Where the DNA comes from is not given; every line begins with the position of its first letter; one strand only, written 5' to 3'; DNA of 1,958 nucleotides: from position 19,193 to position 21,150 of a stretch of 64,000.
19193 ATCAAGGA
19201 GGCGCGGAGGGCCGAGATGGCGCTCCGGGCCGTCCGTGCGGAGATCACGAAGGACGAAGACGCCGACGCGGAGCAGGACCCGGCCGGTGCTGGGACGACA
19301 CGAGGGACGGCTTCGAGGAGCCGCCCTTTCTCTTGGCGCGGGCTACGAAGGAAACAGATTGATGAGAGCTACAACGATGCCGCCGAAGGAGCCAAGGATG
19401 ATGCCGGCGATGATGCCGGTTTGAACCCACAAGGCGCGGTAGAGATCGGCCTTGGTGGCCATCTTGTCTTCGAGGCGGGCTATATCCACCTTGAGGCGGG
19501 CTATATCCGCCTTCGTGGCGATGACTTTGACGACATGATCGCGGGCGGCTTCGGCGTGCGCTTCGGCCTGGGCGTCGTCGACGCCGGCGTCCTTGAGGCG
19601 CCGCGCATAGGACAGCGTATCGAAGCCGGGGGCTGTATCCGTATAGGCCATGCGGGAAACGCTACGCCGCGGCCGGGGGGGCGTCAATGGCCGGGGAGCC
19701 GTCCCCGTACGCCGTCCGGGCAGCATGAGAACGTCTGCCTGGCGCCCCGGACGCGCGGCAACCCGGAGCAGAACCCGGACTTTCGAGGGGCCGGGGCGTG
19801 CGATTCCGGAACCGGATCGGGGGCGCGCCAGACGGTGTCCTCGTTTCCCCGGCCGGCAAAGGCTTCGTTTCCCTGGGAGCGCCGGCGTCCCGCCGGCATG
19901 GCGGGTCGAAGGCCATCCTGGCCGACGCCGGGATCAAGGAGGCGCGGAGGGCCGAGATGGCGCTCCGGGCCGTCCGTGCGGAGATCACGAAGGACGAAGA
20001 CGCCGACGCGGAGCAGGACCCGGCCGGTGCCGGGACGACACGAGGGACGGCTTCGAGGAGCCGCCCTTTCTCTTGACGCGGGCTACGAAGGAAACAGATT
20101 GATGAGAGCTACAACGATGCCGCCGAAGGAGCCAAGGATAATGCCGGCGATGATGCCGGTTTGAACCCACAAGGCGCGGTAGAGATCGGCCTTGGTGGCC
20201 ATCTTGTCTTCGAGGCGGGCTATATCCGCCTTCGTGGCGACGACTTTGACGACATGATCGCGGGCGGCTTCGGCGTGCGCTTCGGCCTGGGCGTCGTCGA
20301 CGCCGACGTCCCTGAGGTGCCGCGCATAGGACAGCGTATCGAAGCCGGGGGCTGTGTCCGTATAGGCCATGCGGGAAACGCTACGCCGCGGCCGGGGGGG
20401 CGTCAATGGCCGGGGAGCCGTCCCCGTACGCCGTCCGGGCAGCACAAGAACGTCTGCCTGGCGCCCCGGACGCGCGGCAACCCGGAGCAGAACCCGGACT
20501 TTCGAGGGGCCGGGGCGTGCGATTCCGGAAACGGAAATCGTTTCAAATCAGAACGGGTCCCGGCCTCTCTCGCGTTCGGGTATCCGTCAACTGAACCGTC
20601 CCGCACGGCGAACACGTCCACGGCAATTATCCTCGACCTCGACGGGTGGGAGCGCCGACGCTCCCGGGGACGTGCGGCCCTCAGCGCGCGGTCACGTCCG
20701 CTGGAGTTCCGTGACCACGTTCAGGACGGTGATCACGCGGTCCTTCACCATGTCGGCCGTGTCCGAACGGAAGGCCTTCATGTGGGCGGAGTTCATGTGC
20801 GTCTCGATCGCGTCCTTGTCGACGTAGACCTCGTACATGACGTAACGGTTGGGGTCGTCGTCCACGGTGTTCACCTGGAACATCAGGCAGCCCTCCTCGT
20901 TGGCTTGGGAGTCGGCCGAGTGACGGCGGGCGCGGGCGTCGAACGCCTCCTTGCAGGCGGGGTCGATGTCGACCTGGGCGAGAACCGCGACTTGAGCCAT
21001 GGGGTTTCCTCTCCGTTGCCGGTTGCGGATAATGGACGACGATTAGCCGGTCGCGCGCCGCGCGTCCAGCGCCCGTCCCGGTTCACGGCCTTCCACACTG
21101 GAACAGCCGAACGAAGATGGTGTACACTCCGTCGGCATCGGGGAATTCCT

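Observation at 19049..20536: Near-perfect tandem duplication of a small tail-anchored coiled-coil (DUF1640-like) gene, with a 21-bp heptad indel between copies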

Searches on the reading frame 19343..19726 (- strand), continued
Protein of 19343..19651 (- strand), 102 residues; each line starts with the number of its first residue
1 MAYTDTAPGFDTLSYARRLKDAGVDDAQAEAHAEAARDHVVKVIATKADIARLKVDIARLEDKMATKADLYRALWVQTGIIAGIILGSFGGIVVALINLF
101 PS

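Call 35: search_solved_structures(query=A2, max_evalue=1, show_alignments=2)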
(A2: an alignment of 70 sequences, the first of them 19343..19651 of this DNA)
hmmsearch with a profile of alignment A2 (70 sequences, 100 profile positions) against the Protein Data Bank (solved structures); distinct sequences matched with E-value up to 1: 7.
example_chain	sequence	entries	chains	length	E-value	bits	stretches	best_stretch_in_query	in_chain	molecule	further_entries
6h9m_A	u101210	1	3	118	6.6e-05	26.6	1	7-70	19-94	Coiled-coil domain-containing protein 90B, mitochondrial,General control protein GCN4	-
6h9l_A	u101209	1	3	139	0.00065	23.4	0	44-72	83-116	Uncharacterized protein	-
5apz_A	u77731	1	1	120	0.024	18.4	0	34-72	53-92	GENERAL CONTROL PROTEIN GCN4, NOR1 TCAR0761, GENERAL CONTROL PROTEIN GCN4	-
7o92_A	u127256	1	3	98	0.078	16.7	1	25-72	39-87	hypothetical protein UY81_C0065G0003 residues 18-54 from Candidatus Giovannonibacteria bac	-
5apw_A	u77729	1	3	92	0.48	14.2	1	41-73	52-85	GENERAL CONTROL PROTEIN GCN4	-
8k60_I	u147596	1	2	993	0.9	13.3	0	9-59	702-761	Regulatory protein AfsR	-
8jke_I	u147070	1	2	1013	0.94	13.3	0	9-59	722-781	Regulatory protein AfsR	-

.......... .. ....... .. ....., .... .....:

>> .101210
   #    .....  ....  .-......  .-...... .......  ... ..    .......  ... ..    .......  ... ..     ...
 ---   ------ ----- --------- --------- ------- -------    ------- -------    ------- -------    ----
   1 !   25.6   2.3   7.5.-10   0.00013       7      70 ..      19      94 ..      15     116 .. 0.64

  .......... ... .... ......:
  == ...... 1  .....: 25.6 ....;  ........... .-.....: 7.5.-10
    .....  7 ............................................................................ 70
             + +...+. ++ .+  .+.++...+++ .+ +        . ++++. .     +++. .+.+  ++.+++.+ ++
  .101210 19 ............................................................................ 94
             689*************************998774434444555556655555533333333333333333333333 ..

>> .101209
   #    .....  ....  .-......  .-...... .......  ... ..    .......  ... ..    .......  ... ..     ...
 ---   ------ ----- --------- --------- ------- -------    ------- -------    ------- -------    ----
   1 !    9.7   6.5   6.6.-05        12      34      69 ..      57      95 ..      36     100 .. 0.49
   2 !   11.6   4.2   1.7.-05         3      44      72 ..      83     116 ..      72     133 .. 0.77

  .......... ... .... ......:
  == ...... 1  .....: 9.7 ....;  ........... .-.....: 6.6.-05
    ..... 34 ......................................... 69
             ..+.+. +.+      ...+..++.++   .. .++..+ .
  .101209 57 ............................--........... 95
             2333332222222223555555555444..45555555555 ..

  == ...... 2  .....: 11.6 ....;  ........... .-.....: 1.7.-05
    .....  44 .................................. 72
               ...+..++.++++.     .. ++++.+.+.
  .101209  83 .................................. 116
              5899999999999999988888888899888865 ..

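Call 36: search_protein_families(library=pfam, alignment_id=A2, max_evalue=0.01)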
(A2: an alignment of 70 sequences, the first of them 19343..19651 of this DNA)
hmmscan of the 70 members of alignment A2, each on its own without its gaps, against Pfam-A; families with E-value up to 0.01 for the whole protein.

A. member 1, window:19343-19651:- (102 aa): 1 family
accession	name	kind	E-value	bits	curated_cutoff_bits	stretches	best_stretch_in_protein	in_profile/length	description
PF07798.16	CCDC90-like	-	0.00075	19.8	33.5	1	10-45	1-36/175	Coiled-coil domain-containing protein 90-like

B. families by the number of members that match (of 70 scanned): 14 families
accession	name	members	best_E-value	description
PF07798.16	CCDC90-like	67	7.4e-09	Coiled-coil domain-containing protein 90-like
PF16043.11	DUF4795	2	0.0014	Domain of unknown function (DUF4795)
PF10805.13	DUF2730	2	0.0018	Protein of unknown function (DUF2730)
PF16888.10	YwqH-like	1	0.0031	YwqH-like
PF24881.1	DUF7739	1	0.0052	Domain of unknown function (DUF7739)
PF23991.1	DUF7310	1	0.0056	Coiled-coil region of unknown function (DUF7310)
PF07694.17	5TM-5TMR_LYT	1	0.0064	5TMR of 5TMR-LYT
PF14760.11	Rnk_N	1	0.0077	Rnk N-terminus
PF10779.14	XhlA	1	0.0083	Haemolysin XhlA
PF12072.13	RNase_Y_N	1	0.0085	RNase Y N-terminal region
PF00441.29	Acyl-CoA_dh_1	1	0.0091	Acyl-CoA dehydrogenase, C-terminal domain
PF03245.18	Phage_lysis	1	0.0096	Bacteriophage Rz lysis protein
PF19551.4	DUF6074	1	0.0097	Family of unknown function (DUF6074)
PF06810.17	Phage_scaffold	1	0.0098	Phage capsid assembly scaffolding protein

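Call 50: predict_structure(alignment_id=A2)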
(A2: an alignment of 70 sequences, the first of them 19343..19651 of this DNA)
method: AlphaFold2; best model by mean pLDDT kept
length: 102 residues; sequences in the alignment: 70
mean_pLDDT: 56.2   pTM: 0.25
mean pLDDT of the five models: 56.2, 55.1, 52.5, 51.4, 49.4
residues with pLDDT >= 90: 0; 70-90: 0; 50-70: 88; < 50: 14
segments of 3 or more residues with pLDDT < 50: 1-3, 28-30
pLDDT, mean of each block of 10 residues (from residue 1): 48 56 51 51 54 62 56 64 63 60 40
secondary structure, 60 per line:
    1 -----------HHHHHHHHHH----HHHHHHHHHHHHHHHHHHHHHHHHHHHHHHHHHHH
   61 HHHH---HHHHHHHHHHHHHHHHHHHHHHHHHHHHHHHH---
elements in order: H12-21 H26-64 H68-99

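Call 55: find_encoding_contigs(protein=P0038, flank=4000, max_places=3)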
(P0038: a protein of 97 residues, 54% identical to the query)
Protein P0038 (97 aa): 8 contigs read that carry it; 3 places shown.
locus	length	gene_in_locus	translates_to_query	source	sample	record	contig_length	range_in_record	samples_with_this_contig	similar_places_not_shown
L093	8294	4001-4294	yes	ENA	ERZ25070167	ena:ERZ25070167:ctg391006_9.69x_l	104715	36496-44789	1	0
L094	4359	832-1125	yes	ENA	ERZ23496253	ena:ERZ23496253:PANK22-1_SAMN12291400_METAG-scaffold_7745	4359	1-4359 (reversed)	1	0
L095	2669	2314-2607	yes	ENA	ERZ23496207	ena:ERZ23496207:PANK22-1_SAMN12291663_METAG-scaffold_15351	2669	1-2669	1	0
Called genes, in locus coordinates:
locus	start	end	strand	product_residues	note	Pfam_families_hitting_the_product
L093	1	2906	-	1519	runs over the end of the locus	PF03797:Autotransporter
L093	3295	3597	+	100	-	-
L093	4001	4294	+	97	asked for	-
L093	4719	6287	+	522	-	PF01637:ATPase_2 (faint)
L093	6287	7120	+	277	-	-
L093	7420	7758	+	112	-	-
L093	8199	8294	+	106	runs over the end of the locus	-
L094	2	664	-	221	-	?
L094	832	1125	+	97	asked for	-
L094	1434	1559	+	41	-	-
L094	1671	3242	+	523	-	PF01637:ATPase_2 (weak), PF13401:AAA_22 (weak)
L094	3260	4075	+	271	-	-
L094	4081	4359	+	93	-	?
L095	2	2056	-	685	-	?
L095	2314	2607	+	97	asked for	-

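Call 56: find_encoding_contigs(protein=P0031, flank=4000, max_places=3)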
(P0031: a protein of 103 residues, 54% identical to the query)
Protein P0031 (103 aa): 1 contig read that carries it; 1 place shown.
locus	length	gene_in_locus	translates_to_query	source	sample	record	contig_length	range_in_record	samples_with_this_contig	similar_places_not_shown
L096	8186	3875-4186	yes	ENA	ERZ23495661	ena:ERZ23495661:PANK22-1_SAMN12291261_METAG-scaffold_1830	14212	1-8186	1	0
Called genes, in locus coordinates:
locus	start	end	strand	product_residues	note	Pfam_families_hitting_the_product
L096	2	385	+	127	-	?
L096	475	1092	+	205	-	PF04972:BON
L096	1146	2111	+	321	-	PF02951:GSH-S_N, PF02955:GSH-S_ATP, PF08443:RimK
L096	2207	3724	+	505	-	PF13541:ChlI, PF00493:MCM (weak), PF01078:Mg_chelatase, PF00158:Sigma54_activat (faint), PF07728:AAA_5, PF13335:Mg_chelatase_C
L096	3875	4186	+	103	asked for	PF07798:CCDC90-like (faint)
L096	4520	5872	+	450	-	PF07690:MFS_1, PF13000:Acatn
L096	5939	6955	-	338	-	PF13365:Trypsin_2, PF13180:PDZ_2, PF17820:PDZ_6 (faint)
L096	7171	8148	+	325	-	PF00005:ABC_tran, PF13304:AAA_21 (weak)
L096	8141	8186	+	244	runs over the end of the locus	PF03379:CcmB (weak), PF12679:ABC2_membrane_2, PF13346:ABC2_membrane_5 (weak), PF12698:ABC2_membrane_3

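Call 58: search_protein_families(library=phrogs, proteins=[window:19343-19651:-, L093:3295-3597:+, L093:4001-4294:+], max_evalue=0.01)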
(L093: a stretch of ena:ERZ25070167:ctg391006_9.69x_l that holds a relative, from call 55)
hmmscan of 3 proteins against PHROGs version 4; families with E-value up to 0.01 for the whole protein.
window:19343-19651:- (102 aa): 2 families
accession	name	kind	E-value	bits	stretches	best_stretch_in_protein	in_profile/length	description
phrog_17872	-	unknown function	4.6e-10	41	1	8-98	4-95/100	-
phrog_16929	-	unknown function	0.0047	18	1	45-90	45-90/118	-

L093:3295-3597:+ (100 aa): 1 family
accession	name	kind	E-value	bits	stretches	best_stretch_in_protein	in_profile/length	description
phrog_17872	-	unknown function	2.8e-08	35.2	1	8-58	4-56/100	-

L093:4001-4294:+ (97 aa): 1 family
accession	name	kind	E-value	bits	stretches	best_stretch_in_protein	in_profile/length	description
phrog_17872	-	unknown function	7.3e-09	37.1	1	9-91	5-86/100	-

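Call 59: search_protein_families(library=padloc, proteins=[window:19343-19651:-, L093:4719-6287:+, L093:6287-7120:+], max_evalue=0.01)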
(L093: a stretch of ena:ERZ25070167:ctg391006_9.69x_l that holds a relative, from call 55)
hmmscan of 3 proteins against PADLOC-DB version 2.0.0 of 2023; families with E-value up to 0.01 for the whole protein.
window:19343-19651:- (102 aa): 0 families

L093:4719-6287:+ (522 aa): 2 families
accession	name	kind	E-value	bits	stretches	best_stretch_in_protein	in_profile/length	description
PDLC04985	PDC-S27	-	1.3e-154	513.8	1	3-501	2-483/484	-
PDLC04984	PDC-S27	-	1.2e-16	58.6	1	7-422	4-402/474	-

L093:6287-7120:+ (277 aa): 0 families

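Call 62: find_related_loci(query=A3, collection=metagenome_contigs, flank=4000)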
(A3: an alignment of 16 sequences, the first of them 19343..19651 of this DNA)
Query A3 (102 aa) in metagenome_contigs; peptide patterns used: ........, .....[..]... (x = any residue, [..] = any of these).
600 stretches matched a pattern (row limit reached: there are more); 180 encode a relative of the query (tblastn E <= 1e-3); the best 80 are kept; 80 distinct loci.
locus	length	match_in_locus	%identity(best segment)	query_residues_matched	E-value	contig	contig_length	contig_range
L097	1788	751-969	53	2-72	2e-16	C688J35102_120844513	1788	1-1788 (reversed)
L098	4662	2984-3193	51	7-78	5e-16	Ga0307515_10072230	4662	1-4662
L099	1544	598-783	51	1-67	1e-15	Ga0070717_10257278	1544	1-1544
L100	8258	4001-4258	43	1-90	1e-15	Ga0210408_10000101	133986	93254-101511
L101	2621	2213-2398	49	1-67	5e-15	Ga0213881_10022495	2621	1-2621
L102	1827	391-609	43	1-84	8e-15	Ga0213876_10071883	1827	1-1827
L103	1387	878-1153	40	10-93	1e-14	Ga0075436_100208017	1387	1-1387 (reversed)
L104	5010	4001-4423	51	1-70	1e-14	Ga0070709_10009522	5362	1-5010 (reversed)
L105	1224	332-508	49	1-70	1e-14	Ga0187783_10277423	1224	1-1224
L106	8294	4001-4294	40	1-93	2e-14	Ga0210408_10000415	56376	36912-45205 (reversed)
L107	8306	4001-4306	39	6-87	2e-14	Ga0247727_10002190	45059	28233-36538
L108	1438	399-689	39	1-93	2e-14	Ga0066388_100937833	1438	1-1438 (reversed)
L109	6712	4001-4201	44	1-78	2e-14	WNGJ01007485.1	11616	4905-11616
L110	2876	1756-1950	49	1-66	3e-14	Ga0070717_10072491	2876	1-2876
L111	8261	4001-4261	45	7-99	4e-14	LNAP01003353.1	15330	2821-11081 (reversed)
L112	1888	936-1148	43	1-75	7e-14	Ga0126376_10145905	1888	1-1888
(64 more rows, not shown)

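Call 68: search_dna_similar(query=window:19343-19651:-, collection=phages, mode=protein, max_evalue=0.001, max_rows=15)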
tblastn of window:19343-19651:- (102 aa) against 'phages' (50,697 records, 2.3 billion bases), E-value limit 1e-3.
No match.

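Call 69: search_dna_similar(query=window:19343-19651:-, collection=plasmids, mode=protein, max_evalue=0.00001, max_rows=15)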
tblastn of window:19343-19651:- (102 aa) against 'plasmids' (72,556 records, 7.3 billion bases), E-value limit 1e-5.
No match.

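Call 72: find_encoding_contigs(protein=P0010, flank=4000, max_places=3)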
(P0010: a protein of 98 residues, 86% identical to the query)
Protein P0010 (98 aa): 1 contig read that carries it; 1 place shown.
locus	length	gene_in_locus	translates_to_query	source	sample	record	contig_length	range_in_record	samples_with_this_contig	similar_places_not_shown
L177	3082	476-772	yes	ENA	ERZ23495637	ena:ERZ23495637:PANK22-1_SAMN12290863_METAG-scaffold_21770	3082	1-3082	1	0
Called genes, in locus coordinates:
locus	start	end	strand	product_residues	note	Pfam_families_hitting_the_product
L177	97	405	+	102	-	PF03992:ABM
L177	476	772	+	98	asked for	-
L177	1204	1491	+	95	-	-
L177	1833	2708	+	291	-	PF00753:Lactamase_B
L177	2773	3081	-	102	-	?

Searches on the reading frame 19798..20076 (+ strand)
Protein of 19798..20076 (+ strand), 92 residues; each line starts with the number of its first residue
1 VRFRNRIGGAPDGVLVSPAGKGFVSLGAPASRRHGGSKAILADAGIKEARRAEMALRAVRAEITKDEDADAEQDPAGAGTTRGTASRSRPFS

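Call 7: search_protein_families(library=pfam, proteins=[window:19798-20076:+], max_evalue=1)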
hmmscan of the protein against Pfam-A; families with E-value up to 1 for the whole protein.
window:19798-20076:+ (92 aa): 0 families

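Call 8: search_protein_families(library=ncbifam, proteins=[window:19798-20076:+], max_evalue=1)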
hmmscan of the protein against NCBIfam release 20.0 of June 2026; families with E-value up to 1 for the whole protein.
window:19798-20076:+ (92 aa): 0 families

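Call 74: find_homologous_proteins(query=window:19798-20073:+, max_evalue=0.01)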
Query window:19798-20073:+ (92 aa): 1 proteins with E <= 0.01 among 17 candidates.
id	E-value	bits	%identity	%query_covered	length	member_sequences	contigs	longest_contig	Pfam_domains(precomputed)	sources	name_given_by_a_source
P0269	1.2e-46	174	96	100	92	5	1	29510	-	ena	-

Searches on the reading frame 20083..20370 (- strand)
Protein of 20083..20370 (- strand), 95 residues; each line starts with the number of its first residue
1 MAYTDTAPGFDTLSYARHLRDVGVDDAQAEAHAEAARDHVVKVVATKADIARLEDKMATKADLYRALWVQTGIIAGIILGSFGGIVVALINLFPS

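Call 7: search_protein_families(library=pfam, proteins=[window:20083-20370:-], max_evalue=1)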
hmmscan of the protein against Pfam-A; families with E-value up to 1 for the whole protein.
window:20083-20370:- (95 aa): 3 families
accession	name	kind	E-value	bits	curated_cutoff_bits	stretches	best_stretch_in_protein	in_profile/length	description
PF07798.16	CCDC90-like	-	0.0033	17.7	33.5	1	10-68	1-53/175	Coiled-coil domain-containing protein 90-like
PF11582.13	DUF3240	-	0.027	15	21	1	2-60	25-82/102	Protein of unknown function (DUF3240)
PF16043.11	DUF4795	-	0.19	11.5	34.8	1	20-62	31-73/208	Domain of unknown function (DUF4795)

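Call 8: search_protein_families(library=ncbifam, proteins=[window:20083-20370:-], max_evalue=1)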
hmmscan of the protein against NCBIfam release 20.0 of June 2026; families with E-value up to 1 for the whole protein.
window:20083-20370:- (95 aa): 2 families
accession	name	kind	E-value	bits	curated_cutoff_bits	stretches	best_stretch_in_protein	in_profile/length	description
NF008990.0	PRK12334.2-2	equivalog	0.023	14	884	1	23-76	372-424/436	nucleoside triphosphate pyrophosphohydrolase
NF008357.0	PRK11146.1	exception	0.095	11.5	439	1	41-90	293-340/414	lipoprotein-releasing ABC transporter permease subunit LolE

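Call 58: search_protein_families(library=phrogs, proteins=[window:20083-20370:-], max_evalue=0.01)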
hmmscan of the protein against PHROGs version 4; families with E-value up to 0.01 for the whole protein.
window:20083-20370:- (95 aa): 1 family
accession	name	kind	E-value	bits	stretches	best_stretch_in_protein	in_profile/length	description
phrog_17872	-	unknown function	5.1e-10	40.8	1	8-63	4-60/100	-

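Call 59: search_protein_families(library=padloc, proteins=[window:20083-20370:-], max_evalue=0.01)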
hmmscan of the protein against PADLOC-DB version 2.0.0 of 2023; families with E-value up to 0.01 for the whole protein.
window:20083-20370:- (95 aa): 0 families

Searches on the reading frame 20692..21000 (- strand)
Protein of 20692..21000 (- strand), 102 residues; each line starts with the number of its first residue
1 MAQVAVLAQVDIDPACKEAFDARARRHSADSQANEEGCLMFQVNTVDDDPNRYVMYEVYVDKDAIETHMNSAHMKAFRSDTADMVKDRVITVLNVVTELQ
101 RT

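Call 7: search_protein_families(library=pfam, proteins=[window:20692-21000:-], max_evalue=1)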
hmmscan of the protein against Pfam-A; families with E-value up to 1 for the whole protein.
window:20692-21000:- (102 aa): 2 families
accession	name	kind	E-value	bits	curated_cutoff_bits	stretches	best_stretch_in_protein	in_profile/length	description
PF03992.22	ABM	-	5.2e-17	62.2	23.1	1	4-78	2-76/78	Antibiotic biosynthesis monooxygenase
PF24305.1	P8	-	0.066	13.6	27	1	47-92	19-64/66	Probiotic-derived P8 protein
